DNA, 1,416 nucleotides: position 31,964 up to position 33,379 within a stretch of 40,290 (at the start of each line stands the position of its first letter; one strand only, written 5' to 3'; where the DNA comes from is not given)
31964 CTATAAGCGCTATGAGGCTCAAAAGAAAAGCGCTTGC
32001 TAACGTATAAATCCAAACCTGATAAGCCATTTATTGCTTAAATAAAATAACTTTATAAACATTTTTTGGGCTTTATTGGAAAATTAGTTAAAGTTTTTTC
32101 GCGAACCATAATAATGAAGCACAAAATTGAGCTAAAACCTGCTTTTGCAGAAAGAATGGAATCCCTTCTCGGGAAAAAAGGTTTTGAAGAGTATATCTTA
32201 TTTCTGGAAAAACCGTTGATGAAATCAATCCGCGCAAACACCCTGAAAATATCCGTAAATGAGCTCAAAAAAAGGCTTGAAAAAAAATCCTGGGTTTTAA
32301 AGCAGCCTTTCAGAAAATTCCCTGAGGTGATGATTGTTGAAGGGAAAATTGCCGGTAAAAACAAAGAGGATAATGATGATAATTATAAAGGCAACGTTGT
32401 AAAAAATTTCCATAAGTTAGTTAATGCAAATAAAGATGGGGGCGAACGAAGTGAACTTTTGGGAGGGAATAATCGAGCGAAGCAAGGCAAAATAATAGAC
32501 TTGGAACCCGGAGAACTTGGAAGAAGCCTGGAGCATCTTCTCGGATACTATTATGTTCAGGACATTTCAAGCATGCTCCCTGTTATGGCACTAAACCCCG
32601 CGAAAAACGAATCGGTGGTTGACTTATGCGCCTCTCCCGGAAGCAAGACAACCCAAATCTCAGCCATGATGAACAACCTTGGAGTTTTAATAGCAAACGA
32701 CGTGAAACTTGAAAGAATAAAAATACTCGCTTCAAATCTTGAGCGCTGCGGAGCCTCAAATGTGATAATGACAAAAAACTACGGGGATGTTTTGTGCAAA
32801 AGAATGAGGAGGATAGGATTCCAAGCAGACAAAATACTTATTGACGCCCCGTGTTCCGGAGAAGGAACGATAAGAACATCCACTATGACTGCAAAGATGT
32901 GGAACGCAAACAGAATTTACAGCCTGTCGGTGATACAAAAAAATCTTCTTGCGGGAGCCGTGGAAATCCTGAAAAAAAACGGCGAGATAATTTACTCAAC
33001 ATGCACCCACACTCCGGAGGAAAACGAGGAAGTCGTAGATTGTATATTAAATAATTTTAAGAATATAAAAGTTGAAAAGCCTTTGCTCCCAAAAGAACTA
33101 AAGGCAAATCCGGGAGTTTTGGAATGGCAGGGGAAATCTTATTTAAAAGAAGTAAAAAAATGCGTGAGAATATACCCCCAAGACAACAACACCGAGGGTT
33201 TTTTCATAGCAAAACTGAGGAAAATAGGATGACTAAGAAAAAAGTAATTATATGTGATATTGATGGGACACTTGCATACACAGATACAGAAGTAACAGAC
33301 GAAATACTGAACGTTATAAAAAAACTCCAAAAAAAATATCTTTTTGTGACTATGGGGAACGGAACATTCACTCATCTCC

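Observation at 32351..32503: Third in-frame repeat-like insertion, in the Nop2/Sun RNA m5C methyltransferase, in the sense orientation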

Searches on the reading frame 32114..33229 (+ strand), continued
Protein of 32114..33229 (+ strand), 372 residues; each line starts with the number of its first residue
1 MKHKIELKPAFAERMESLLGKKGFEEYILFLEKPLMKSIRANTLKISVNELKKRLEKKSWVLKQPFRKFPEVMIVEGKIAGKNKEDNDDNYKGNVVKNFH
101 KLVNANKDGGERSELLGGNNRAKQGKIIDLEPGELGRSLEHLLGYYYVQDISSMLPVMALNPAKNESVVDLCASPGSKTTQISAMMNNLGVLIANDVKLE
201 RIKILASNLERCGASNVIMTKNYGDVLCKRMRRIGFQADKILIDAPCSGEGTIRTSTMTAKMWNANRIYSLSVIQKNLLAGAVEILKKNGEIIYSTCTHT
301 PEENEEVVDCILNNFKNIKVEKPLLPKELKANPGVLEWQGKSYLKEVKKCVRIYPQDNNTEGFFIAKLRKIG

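Call 32: find_encoding_contigs(protein=P0120, flank=10000, max_places=1)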
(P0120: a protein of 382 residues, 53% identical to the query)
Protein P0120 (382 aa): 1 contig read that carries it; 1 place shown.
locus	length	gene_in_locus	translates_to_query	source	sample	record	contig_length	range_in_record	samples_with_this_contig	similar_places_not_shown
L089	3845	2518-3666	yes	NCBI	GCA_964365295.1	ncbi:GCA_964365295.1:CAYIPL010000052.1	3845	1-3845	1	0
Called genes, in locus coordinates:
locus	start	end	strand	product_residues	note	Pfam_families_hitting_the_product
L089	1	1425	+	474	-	?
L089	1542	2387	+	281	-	-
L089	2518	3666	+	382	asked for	PF17125:Methyltr_RsmF_N, PF01189:Methyltr_RsmB-F, PF01728:FtsJ (weak)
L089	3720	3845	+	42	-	?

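Call 39: find_related_loci(query=A1, collection=metagenome_contigs, flank=6000)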
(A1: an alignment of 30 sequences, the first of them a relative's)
Query A1 (372 aa) in metagenome_contigs; peptide patterns used: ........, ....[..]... (x = any residue, [..] = any of these).
600 stretches matched a pattern (row limit reached: there are more); 595 encode a relative of the query (tblastn E <= 1e-3); the best 80 are kept; 80 distinct loci.
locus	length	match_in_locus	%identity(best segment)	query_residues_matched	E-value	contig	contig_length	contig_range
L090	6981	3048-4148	52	6-371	8e-124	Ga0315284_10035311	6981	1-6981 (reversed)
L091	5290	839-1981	50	3-364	1e-117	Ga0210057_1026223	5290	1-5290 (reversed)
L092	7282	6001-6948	51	1-370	9e-115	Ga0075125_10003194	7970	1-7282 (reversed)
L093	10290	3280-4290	53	6-371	9e-115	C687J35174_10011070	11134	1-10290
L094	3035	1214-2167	52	2-371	8e-118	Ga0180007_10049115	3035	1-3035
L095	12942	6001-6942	51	2-370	2e-111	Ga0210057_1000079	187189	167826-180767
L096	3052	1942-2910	49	1-371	3e-113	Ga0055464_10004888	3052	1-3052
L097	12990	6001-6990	49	2-371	7e-110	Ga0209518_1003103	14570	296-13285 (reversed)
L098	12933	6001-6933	51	1-366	5e-109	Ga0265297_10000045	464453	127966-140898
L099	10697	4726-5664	49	6-371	3e-107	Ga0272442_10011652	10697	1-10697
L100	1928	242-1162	50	6-366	2e-111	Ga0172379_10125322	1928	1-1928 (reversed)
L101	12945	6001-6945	49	1-369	8e-105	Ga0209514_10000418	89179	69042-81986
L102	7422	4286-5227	48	1-368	3e-104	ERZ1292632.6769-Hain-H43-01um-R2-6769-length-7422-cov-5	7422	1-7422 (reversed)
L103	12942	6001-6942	46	6-372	4e-104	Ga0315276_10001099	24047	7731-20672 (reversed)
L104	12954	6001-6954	48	1-371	9e-104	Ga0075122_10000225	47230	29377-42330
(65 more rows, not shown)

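Call 54: predict_structure(alignment_id=A1)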
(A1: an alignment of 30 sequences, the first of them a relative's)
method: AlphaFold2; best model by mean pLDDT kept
length: 372 residues; sequences in the alignment: 30
mean_pLDDT: 88.7   pTM: 0.85
mean pLDDT of the five models: 88.7, 87.0, 85.9, 83.5, 83.4
residues with pLDDT >= 90: 304; 70-90: 22; 50-70: 6; < 50: 40
segments of 3 or more residues with pLDDT < 50: 84-122
pLDDT, mean of each block of 10 residues (from residue 1): 81 96 96 93 97 96 96 95 49 36 31 37 76 92 93 96 98 94 98 96 95 97 96 98 95 89 92 98 98 97 98 98 97 97 98 96 97 90
secondary structure, 60 per line:
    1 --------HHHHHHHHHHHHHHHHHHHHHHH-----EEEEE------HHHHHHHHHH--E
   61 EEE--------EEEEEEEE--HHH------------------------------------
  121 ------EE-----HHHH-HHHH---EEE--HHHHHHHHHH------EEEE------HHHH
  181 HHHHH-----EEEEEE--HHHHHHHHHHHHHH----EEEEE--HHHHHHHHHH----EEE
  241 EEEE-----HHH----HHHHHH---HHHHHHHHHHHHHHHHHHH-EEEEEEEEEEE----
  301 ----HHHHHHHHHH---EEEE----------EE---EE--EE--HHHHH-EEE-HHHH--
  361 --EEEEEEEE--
elements in order: H9-31 E37-41 H48-57 E60-63 E72-79 H134-137 H139-142 E146-148 H151-160 E167-170 H177-185 E191-196 H199-212 E217-221 H224-233 E238-244 H257-262 H266-284 E286-296 H305-314 E318-321 H345-349 E351-353 H355-358 E363-370
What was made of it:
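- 32114..33232 (+): Gene for an archaeal RsmF/Trm4 (Nop2/Sun)-family RNA m5C methyltransferase, 372 aa. AlphaFold2 model has pLDDT 88.7 (call 54).
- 32348..32500 (+): In-frame insert of 51 codons (I79-D129) in the linker between the N-terminal and catalytic domains; decayed copy of the element. Residues 84-122 have pLDDT below 50 with no secondary structure (call 54).
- On RPE-like in-frame repeat elements (functional class): In the AlphaFold2 model the insert (residues 84-122) has pLDDT below 50 and no secondary structure, while the rest of the protein is above 90 (call 54).
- The insert is a disordered loop in the AlphaFold2 model (call 54). The region is disordered (call 54).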

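Call 56: find_encoding_contigs(protein=P0012, flank=10000, max_places=1)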
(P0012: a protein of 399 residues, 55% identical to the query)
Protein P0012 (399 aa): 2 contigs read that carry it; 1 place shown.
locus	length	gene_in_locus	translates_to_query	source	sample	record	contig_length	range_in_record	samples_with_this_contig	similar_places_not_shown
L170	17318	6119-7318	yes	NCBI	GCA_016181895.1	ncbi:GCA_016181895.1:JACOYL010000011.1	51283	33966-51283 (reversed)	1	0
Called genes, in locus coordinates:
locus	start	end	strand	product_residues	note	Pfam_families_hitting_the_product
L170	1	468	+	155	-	?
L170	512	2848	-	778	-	PF03104:DNA_pol_B_exo1, PF10108:DNA_pol_B_exo2 (faint), PF00136:DNA_pol_B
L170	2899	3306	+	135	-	-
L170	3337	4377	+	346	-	PF00752:XPG_N, PF00867:XPG_I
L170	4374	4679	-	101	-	PF03614:Flag1_repress (weak)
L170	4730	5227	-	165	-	PF00293:NUDIX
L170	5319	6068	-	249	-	PF02535:Zip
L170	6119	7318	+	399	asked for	PF17125:Methyltr_RsmF_N, PF01728:FtsJ (weak), PF01189:Methyltr_RsmB-F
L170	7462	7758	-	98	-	-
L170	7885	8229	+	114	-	-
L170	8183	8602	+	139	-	PF01467:CTP_transf_like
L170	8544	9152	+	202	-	PF13636:Methyltranf_PUA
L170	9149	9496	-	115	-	-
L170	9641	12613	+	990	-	PF12840:HTH_20, PF09826:Beta_propel, PF05048:NosD (weak), PF13229:Beta_helix, PF05048:NosD, PF13229:Beta_helix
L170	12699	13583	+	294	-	PF00557:Peptidase_M24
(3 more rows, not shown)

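Call 57: find_encoding_contigs(protein=P0096, flank=10000, max_places=1)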
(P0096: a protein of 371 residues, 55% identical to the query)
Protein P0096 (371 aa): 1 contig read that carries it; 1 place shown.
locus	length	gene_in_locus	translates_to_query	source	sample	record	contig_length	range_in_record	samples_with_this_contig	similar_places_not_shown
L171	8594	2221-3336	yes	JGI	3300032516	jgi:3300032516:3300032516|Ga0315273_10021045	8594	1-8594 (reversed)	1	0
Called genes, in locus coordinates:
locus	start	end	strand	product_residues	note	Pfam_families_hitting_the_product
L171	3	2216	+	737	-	?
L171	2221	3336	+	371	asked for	PF17125:Methyltr_RsmF_N, PF22458:RsmF-B_ferredox (weak), PF01189:Methyltr_RsmB-F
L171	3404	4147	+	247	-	PF01209:Ubie_methyltran (faint), PF05175:MTS (weak), PF13847:Methyltransf_31, PF08241:Methyltransf_11, PF13649:Methyltransf_25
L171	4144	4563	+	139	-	PF01467:CTP_transf_like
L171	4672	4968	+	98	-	-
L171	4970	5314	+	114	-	-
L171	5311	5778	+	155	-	PF13636:Methyltranf_PUA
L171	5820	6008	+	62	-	-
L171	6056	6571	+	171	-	-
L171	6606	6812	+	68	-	PF15919:HicB_lk_antitox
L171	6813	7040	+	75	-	PF07927:HicA_toxin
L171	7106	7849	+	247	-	PF04402:SIMPL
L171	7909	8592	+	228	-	?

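Call 58: find_encoding_contigs(protein=P0061, flank=10000, max_places=1)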
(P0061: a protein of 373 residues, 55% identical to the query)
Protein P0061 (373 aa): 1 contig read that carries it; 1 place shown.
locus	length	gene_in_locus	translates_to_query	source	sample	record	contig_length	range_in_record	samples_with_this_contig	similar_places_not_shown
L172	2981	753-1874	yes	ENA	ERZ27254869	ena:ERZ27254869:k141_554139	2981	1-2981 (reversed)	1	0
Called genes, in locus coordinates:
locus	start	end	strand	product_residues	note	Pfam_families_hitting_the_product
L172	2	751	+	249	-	?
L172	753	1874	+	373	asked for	PF17125:Methyltr_RsmF_N, PF01189:Methyltr_RsmB-F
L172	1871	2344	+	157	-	PF13636:Methyltranf_PUA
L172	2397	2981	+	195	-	?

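Call 96: search_solved_structures(query=window:32114-33229:+, max_evalue=1e-20, show_alignments=2)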
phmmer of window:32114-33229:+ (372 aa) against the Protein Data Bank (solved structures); distinct sequences matched with E-value up to 1e-20: 16.
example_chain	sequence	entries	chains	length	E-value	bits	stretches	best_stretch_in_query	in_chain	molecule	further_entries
1ixk_A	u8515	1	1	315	1.7e-48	168.6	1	122-371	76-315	Methyltransferase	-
2frx_A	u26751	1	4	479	3e-48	167.8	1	134-370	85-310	Hypothetical protein yebU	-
3m4x_A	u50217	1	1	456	3.3e-44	154.5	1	136-369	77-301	NOL1/NOP2/sun family protein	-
3a4t_A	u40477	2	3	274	2e-42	148.7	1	131-371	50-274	Putative methyltransferase MJ0026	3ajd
8i9r_CP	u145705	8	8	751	4.3e-42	147.5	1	134-372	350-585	RNA methyltransferase nop2-like protein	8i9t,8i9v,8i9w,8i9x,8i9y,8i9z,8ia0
6elz_q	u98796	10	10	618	5e-42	147.3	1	134-372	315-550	25S rRNA (cytosine(2870)-C(5))-methyltransferase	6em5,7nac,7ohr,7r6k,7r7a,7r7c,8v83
8fkt_SY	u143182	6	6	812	3.3e-40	141.3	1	122-371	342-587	Probable 28S rRNA (cytosine(4447)-C(5))-methyltransferase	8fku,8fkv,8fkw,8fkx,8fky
8esq_q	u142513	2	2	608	1.3e-38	136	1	134-371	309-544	25S rRNA (cytosine-C(5))-methyltransferase nop2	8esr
3m6u_A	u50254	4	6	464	4.2e-37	131.1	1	143-372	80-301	rRNA methylase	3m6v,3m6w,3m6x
5zvd_B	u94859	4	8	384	7.1e-31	110.6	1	143-371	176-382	389aa long hypothetical nucleolar protein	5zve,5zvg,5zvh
2yxl_A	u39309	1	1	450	1.2e-26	96.7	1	144-367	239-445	450aa long hypothetical fmu protein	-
9imb_B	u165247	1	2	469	7.4e-26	94.1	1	111-321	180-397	tRNA (cytosine(72)-C(5))-methyltransferase NSUN6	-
5wwq_A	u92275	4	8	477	7.8e-26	94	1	111-321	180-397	Putative methyltransferase NSUN6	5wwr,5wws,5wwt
9z2p_A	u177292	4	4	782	1.4e-23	86.7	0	148-339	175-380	RNA cytosine C(5)-methyltransferase NSUN2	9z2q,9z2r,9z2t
21zh_A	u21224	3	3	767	2.3e-22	82.6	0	148-339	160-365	NSUN2 | RNA cytosine C(5)-methyltransferase NSUN2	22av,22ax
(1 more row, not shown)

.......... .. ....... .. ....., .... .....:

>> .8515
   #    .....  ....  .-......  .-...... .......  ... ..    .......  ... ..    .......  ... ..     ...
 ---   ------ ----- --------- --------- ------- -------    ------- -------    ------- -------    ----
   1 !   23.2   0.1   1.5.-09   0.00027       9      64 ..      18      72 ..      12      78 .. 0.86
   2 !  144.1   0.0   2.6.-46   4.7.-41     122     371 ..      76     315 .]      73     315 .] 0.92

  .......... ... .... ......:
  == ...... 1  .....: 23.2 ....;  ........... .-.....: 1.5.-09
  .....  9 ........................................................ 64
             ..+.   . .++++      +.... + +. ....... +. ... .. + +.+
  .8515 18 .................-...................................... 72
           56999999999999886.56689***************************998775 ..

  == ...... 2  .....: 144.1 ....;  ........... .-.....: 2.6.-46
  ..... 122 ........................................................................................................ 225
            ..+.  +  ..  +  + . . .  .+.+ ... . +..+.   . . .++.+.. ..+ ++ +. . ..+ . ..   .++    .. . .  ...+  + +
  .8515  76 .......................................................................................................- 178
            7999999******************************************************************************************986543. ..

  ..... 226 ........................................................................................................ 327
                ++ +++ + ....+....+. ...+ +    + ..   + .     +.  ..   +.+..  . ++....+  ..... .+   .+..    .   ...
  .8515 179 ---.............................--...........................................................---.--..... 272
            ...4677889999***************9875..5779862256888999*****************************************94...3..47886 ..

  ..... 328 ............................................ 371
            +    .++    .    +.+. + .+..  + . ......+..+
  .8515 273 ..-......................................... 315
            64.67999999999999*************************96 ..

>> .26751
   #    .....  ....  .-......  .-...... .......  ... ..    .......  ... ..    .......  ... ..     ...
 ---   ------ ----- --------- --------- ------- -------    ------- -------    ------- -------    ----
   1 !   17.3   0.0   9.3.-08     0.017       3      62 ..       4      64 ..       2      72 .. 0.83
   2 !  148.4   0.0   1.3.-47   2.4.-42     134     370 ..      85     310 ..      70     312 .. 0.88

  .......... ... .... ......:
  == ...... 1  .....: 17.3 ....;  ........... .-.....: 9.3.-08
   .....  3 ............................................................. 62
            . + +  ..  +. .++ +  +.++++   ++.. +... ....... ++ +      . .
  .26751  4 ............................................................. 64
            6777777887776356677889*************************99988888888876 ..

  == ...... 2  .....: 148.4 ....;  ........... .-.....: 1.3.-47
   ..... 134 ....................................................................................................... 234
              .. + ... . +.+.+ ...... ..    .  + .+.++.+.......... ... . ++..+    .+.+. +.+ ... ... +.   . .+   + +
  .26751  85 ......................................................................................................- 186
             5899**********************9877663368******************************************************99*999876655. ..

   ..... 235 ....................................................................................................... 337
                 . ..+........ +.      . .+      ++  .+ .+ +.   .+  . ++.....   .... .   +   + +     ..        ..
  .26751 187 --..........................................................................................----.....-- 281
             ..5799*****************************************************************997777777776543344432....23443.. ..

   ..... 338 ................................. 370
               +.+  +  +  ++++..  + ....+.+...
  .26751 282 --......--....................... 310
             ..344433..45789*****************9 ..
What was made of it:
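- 32114..33232 (+): Closest solved structures are 1IXK, 2FRX and 3A4T (call 96).
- On RsmB/RsmF/Nop2-Sun RNA m5C methyltransferases (host gene): PDB relatives (call 96).
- Closest known: PH1374. Same: The host protein has the same two-domain architecture and catalytic motifs (E 1e-42 to 1e-48, call 96).
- Checked: In the solved P. horikoshii PH1374 structure (1IXK) the N-domain and catalytic-domain matches are 3 residues apart, against 57 in the query (call 96).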

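Call 97: find_encoding_contigs(protein=P0005, flank=3000, max_places=1)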
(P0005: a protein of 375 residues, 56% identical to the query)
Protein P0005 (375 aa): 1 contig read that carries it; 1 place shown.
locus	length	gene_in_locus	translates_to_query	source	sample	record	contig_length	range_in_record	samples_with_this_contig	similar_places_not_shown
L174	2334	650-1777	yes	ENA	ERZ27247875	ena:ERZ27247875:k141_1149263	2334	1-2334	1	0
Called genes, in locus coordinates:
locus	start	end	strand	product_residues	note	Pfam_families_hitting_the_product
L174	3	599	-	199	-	?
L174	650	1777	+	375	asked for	PF17125:Methyltr_RsmF_N, PF01189:Methyltr_RsmB-F, PF01728:FtsJ (weak)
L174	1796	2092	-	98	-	-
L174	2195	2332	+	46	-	?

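Call 98: find_encoding_contigs(protein=P0045, flank=10000, max_places=1)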
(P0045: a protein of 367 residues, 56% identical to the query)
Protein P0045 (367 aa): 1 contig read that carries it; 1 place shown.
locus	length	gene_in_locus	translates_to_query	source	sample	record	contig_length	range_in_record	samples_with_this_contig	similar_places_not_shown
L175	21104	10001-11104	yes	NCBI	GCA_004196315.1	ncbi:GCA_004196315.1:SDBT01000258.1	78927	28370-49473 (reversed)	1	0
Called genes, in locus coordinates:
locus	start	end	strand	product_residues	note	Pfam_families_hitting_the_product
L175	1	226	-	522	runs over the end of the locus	PF12161:HsdM_N, PF02384:N6_Mtase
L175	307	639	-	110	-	-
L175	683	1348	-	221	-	PF12705:PDDEXK_1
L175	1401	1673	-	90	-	-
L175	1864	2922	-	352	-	PF02690:Na_Pi_cotrans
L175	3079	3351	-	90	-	PF14947:HTH_45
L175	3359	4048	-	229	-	-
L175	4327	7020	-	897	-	PF00690:Cation_ATPase_N, PF00122:E1-E2_ATPase, PF13246:Cation_ATPase, PF00702:Hydrolase, PF00689:Cation_ATPase_C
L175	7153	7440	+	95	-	-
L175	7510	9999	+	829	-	PF03104:DNA_pol_B_exo1, PF13482:RNase_H_2 (weak), PF10108:DNA_pol_B_exo2 (weak), PF00136:DNA_pol_B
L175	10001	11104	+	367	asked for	PF17125:Methyltr_RsmF_N, PF01728:FtsJ (weak), PF01189:Methyltr_RsmB-F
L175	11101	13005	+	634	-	PF04879:Molybdop_Fe4S4, PF00384:Molybdopterin, PF01568:Molydop_binding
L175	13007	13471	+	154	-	PF13636:Methyltranf_PUA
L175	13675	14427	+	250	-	-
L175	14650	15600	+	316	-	-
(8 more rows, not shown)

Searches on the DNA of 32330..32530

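Call 68: search_rna_families(source=window, start=32330, end=32530, threshold=evalue, max_evalue=10)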
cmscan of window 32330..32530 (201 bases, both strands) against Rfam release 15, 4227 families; matches with E-value up to 10: 3.
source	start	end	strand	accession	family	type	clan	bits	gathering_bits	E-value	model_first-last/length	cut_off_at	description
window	32359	32400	+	RF01603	snoR29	Gene; snRNA; snoRNA; CD-box;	-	17.2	50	7.9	1-84/84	no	small nucleolar RNA snoR29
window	32360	32418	+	RF00348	snoR9_plant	Gene; snRNA; snoRNA; CD-box;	-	14.3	43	9.4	1-129/129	no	Small nucleolar RNA snoR9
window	32366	32411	+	RF00323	snoR79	Gene; snRNA; snoRNA; CD-box;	-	13.3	80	5.4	1-65/65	no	Small nucleolar RNA R79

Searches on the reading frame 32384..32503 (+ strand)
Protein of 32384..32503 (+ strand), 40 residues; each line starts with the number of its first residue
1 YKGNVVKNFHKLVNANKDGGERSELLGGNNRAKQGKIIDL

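Call 44: find_homologous_proteins(query=window:32384-32503:+, max_evalue=10)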
Query window:32384-32503:+: no candidate shares three 5-residue words with the query. No homologue found.
